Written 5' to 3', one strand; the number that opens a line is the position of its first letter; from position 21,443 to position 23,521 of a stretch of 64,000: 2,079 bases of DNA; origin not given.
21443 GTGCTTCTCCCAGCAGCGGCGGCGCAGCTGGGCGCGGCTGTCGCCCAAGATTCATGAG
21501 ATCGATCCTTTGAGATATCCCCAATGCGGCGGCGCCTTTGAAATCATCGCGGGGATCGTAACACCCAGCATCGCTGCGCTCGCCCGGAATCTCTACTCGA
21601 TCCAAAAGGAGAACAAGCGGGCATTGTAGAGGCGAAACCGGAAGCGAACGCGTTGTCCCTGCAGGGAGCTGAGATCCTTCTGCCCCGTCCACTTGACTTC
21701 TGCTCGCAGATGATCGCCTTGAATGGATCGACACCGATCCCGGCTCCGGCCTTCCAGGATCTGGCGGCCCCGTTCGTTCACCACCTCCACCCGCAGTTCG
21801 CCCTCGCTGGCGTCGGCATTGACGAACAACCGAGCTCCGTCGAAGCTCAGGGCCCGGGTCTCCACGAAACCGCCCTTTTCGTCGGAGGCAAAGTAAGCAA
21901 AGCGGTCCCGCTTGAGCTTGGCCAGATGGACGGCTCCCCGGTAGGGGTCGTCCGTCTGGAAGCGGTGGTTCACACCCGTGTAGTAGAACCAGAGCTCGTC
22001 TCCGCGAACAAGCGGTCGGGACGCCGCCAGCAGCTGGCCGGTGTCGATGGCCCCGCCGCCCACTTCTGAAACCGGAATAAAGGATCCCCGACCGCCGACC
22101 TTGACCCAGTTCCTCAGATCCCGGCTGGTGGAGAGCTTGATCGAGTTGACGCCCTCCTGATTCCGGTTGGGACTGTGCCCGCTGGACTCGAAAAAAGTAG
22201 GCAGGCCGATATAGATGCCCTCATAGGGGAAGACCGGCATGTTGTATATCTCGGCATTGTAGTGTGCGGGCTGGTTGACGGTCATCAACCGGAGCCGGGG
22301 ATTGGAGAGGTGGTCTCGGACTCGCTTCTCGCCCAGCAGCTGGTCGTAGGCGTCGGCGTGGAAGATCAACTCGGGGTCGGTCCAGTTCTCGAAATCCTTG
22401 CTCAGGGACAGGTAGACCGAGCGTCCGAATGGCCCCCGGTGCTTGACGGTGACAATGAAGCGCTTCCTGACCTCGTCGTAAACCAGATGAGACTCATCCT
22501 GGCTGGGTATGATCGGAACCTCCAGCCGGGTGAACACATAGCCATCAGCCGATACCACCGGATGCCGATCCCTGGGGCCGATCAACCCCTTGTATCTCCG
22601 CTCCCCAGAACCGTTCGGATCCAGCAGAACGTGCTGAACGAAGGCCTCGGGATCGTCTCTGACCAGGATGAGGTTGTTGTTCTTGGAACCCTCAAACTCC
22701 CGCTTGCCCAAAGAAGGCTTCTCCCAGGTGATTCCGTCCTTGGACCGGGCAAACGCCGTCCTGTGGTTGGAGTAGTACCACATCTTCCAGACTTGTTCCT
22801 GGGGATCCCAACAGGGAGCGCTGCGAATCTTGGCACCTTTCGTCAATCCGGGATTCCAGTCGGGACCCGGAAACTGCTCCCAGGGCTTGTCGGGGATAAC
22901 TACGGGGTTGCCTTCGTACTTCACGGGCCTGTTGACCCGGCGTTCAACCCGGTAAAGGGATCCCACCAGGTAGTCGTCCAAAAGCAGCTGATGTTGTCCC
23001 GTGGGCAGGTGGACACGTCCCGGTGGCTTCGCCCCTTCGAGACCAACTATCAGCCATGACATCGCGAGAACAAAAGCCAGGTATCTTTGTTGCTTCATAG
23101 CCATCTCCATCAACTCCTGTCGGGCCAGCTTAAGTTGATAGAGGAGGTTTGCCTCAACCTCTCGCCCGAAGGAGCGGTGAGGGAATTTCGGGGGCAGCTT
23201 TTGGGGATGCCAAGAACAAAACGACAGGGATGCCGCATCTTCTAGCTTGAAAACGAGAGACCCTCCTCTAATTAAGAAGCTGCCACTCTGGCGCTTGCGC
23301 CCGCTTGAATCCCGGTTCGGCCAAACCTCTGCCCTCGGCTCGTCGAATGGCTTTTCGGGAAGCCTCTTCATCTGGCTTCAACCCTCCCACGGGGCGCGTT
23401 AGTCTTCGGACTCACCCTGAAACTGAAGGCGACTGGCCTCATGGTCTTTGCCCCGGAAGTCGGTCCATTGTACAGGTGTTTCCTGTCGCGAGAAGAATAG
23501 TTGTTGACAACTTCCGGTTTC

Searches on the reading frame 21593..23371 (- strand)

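Call 8: search_protein_families(library=pfam, proteins=[window:21593-23371:-], max_evalue=0.01)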
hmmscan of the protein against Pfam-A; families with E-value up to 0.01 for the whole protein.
window:21593-23371:- (592 aa): 0 families

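Call 9: search_protein_families(library=ncbifam, proteins=[window:21593-23371:-], max_evalue=0.01)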
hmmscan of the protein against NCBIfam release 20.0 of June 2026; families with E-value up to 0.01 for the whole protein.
window:21593-23371:- (592 aa): 0 families

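Call 91: search_protein_families(library=ncbifam, proteins=[L017:16651-18015:+], max_evalue=0.001)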
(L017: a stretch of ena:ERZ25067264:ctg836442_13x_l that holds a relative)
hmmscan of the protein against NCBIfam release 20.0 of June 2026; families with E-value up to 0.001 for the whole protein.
L017:16651-18015:+ (454 aa): 2 families
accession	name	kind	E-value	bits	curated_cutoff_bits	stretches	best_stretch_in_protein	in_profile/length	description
NF033538.2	transpos_IS91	equivalog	3.8e-47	161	125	1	25-382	11-355/356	IS91 family transposase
NF052416.1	ISCR_clade_Ia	exception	4.3e-46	157.5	925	2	6-187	26-206/509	ISCR element clade Ia family transposase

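Call 97: search_protein_families(library=pfam, proteins=[window:21593-23371:-], max_evalue=0.1)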
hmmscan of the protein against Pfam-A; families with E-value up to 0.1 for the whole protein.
window:21593-23371:- (592 aa): 0 families
